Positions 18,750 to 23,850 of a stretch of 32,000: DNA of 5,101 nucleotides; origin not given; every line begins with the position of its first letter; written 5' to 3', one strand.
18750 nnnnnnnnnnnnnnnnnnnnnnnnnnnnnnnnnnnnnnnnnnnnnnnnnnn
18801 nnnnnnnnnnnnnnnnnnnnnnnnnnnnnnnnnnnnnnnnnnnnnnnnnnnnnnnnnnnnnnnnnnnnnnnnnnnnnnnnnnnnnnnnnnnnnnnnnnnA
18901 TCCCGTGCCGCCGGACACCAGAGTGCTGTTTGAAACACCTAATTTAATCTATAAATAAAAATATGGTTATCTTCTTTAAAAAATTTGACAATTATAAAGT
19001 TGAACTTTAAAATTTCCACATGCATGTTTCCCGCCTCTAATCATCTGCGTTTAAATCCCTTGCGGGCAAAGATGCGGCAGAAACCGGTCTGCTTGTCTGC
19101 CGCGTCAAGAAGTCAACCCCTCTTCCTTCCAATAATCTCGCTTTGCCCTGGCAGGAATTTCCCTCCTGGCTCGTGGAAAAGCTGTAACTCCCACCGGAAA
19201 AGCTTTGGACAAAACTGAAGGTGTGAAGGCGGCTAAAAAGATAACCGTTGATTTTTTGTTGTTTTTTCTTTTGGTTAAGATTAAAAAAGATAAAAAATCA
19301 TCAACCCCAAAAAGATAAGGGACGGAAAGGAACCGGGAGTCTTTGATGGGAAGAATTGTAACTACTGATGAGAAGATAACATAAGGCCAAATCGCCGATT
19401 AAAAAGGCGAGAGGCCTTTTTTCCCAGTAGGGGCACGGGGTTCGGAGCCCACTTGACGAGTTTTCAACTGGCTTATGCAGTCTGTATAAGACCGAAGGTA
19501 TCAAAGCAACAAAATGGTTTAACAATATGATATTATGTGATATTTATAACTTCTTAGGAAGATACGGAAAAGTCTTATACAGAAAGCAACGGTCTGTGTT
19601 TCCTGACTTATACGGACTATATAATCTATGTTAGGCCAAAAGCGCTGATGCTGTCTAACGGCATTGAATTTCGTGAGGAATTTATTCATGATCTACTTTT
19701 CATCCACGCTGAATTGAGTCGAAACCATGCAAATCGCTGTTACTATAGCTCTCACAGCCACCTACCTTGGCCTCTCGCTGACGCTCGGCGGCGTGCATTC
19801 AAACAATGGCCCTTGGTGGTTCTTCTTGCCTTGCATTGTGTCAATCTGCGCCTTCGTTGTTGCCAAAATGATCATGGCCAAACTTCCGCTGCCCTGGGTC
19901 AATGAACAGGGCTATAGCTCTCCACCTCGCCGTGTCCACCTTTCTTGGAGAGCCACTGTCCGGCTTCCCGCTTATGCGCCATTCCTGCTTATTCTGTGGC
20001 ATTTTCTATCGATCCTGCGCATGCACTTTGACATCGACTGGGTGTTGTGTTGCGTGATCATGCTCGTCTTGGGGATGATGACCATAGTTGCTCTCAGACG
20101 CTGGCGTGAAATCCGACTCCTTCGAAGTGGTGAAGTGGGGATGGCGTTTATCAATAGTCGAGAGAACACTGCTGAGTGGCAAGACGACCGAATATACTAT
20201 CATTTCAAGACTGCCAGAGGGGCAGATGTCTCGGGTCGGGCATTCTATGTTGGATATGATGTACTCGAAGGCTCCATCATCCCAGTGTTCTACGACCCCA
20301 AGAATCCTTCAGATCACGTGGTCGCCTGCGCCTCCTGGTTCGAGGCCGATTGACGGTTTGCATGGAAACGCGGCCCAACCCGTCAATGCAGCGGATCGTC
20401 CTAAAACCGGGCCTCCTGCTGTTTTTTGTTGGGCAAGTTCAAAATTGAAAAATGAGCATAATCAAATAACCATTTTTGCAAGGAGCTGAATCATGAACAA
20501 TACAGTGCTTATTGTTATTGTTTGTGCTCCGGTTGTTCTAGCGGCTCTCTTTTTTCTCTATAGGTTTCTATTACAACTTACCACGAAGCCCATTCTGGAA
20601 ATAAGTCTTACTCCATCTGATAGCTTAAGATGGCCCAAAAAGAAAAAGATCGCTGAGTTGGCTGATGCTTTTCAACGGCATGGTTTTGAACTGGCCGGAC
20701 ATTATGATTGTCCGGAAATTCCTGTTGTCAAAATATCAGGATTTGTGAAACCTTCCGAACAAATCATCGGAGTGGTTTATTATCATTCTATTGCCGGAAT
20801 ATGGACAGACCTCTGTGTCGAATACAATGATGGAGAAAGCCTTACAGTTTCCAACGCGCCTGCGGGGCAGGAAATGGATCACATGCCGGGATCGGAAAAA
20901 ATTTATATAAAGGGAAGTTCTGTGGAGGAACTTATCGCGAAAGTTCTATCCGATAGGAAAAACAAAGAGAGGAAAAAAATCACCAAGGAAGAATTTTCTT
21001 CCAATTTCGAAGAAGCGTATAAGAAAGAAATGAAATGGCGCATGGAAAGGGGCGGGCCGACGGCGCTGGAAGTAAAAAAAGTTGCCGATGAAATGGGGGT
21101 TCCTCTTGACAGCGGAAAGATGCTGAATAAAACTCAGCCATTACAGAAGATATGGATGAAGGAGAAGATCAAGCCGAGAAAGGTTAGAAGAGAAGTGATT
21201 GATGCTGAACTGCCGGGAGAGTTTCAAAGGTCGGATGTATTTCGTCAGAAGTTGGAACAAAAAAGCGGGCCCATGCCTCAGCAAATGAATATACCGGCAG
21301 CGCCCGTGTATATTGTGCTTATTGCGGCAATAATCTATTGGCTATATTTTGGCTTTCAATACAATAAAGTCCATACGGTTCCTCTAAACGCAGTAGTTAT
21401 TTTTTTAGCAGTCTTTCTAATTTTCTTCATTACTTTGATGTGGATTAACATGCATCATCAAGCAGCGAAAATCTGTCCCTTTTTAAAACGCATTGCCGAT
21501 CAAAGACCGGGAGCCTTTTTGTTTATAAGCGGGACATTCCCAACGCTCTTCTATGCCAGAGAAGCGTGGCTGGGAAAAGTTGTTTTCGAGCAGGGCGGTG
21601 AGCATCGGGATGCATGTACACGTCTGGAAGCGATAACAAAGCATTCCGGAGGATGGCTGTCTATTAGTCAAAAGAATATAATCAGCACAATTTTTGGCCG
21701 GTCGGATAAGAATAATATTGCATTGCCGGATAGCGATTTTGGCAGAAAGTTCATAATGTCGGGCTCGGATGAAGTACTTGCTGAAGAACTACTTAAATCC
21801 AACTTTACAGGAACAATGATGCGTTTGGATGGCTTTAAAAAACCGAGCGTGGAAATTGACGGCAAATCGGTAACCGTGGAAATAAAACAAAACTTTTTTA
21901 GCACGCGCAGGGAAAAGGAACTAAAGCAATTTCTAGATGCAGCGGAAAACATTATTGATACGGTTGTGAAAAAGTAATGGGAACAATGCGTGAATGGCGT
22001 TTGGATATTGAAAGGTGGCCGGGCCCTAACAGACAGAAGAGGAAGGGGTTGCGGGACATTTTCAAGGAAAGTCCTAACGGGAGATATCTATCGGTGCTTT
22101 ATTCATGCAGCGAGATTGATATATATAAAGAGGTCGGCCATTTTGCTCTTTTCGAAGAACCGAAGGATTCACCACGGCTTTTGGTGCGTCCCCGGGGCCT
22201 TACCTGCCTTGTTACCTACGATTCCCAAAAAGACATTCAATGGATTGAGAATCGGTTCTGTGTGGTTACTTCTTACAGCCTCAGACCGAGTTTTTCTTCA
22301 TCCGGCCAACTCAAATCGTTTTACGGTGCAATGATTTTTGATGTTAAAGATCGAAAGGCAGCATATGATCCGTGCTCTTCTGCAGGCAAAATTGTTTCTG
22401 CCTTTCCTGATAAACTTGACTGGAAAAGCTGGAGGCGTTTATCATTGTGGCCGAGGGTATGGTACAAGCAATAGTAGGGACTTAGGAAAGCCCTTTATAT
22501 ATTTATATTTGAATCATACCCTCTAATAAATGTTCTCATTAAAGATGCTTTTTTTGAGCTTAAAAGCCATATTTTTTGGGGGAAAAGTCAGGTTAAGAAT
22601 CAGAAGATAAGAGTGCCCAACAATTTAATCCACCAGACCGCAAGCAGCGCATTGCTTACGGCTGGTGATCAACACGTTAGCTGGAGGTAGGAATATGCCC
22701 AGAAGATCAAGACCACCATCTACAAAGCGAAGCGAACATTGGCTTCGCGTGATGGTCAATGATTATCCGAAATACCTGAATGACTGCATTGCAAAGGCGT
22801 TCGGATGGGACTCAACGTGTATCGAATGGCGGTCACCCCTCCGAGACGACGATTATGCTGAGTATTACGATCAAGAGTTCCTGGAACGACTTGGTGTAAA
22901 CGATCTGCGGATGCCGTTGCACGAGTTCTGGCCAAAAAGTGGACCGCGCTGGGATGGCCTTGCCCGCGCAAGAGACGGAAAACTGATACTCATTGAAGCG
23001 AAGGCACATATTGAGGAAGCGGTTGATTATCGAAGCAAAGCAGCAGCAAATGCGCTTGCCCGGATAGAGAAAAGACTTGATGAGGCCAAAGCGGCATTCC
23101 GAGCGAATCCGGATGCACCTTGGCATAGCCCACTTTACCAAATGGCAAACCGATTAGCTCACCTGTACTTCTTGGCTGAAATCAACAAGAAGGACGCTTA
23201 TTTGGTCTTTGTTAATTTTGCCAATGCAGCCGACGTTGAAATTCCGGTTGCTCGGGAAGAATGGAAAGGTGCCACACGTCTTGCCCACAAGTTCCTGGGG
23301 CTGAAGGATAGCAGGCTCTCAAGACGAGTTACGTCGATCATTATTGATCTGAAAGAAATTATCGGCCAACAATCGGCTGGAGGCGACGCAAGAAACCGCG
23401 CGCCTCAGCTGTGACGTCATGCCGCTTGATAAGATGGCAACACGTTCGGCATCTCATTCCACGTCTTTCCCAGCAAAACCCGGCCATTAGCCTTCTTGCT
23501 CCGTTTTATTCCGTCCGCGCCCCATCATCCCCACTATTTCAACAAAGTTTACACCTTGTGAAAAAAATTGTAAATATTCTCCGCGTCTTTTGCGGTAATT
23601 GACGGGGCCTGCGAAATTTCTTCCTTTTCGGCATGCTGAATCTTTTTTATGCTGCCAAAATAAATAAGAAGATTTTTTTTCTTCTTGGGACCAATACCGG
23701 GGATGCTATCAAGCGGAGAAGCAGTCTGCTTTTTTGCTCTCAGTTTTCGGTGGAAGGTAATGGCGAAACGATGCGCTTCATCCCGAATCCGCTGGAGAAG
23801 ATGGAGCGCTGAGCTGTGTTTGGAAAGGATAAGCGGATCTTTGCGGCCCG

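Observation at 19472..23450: Integron-cassette-like array without an integrase (CALIN-like) inserted between cysE and uvrC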

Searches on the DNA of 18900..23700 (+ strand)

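Call 4: search_rna_families(source=window, start=18900, end=23700, threshold=evalue, max_evalue=10, show_alignments=5)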
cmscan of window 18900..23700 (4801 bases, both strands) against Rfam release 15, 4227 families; matches with E-value up to 10: 3.
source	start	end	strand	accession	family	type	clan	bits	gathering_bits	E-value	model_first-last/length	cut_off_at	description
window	19360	19422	+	RF02057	STnc40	Gene; sRNA;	-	20.6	45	4.2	1-70/70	no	Salmonella enterica sRNA STnc40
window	19489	19613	+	RF02114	FAM13A-AS1_1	Gene; lncRNA;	-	18.4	70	8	1-118/118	no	FAM13A antisense RNA 1 conserved region 1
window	20314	20437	-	RF02206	WT1-AS_4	Gene; lncRNA;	-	17.9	60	3.2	1-134/134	no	WT1 antisense RNA conserved region 4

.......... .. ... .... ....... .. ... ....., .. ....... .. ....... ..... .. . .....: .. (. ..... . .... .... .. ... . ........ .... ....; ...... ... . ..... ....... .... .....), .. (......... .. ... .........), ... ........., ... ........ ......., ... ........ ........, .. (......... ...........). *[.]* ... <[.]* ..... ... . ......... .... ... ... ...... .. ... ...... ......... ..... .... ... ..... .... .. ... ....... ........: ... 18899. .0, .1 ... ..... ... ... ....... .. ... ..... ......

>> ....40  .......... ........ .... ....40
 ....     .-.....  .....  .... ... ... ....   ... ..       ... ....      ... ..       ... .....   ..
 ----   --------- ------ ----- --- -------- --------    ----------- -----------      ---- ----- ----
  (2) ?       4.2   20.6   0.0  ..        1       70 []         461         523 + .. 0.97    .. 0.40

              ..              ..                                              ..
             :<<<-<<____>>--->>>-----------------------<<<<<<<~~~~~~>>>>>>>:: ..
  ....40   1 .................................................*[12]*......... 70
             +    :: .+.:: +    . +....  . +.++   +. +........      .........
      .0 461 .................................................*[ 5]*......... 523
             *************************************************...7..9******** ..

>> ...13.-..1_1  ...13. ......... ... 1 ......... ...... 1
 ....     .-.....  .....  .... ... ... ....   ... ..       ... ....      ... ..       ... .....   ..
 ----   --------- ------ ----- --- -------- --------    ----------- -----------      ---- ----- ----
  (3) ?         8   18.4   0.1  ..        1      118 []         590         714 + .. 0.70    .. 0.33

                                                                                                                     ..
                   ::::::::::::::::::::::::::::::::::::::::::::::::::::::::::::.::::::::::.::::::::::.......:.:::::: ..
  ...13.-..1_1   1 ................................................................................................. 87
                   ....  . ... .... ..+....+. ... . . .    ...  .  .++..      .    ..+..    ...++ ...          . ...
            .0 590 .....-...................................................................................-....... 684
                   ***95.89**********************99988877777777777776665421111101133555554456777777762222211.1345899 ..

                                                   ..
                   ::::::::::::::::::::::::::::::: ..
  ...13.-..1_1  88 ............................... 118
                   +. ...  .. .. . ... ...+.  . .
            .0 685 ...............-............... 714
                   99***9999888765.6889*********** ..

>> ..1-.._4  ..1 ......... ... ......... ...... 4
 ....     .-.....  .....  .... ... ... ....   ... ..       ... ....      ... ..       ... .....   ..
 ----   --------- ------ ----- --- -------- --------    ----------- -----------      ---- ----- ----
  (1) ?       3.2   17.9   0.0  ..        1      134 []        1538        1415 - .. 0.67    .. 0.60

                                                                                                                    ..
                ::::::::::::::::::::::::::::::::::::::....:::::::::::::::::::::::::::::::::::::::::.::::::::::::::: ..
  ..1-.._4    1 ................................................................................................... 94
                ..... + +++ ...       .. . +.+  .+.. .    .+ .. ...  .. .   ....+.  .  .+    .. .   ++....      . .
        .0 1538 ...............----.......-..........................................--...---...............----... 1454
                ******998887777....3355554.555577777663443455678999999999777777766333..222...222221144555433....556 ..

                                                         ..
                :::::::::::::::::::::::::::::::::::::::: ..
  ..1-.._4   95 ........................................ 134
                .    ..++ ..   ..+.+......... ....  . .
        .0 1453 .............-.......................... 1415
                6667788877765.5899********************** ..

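Call 64: search_with_rna_model(model_id=R2, sources=[L189, L190, L191, L192, L193, L194, L195, L196, L197], max_evalue=1)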
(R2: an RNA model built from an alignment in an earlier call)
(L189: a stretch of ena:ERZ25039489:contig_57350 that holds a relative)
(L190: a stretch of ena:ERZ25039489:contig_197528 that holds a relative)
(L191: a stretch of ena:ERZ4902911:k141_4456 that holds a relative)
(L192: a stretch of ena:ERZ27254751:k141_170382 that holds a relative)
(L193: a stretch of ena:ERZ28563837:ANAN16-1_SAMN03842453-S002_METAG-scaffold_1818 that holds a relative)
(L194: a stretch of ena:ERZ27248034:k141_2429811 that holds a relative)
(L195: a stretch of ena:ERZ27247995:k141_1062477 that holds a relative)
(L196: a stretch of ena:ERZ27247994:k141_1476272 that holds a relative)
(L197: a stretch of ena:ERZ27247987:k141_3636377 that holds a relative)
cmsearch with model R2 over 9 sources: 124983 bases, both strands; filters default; matches with E-value up to 1: 5.
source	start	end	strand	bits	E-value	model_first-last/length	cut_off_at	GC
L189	8670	8728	+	24.3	0.0011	1-68/68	no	0.54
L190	2350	2408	+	24.3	0.0011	1-68/68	no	0.54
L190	7402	7454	+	21.8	0.0049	1-68/68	no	0.62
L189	9678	9733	+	17.5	0.073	5-64/68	no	0.57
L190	3357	3412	+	15.4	0.27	5-64/68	no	0.57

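Call 77: search_with_rna_model(model_id=R2, sources=[L198, L199, L200, L201, L202], max_evalue=5, filters=off)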
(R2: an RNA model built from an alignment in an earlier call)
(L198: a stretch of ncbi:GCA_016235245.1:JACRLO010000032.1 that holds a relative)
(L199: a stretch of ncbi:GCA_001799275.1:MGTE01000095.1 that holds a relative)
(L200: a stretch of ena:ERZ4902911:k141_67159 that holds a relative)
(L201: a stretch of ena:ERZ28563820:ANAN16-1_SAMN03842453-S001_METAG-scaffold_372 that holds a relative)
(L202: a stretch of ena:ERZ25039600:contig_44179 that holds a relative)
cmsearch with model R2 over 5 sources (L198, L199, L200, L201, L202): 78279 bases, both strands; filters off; matches with E-value up to 5: 5.
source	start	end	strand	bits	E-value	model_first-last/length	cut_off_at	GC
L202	1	48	+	30.5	1.4e-05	6-63/68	no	0.52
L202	4309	4434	+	23.5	0.0011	1-68/68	no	0.5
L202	3847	3922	+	19.9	0.0099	1-68/68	no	0.49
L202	5969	6031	+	14.3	0.33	1-68/68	no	0.51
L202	5822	5880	+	10.6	3.4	1-68/68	no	0.59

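Call 85: search_with_rna_model(model_id=R2, sources=[L203, L204, L205, L206], max_evalue=5, filters=off)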
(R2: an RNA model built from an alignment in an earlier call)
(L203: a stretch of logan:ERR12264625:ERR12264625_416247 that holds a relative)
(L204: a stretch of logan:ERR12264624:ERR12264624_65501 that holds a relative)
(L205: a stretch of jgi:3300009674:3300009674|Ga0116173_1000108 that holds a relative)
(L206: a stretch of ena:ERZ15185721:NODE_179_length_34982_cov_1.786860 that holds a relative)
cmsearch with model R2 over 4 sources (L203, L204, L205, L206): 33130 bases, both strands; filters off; matches with E-value up to 5: 0.
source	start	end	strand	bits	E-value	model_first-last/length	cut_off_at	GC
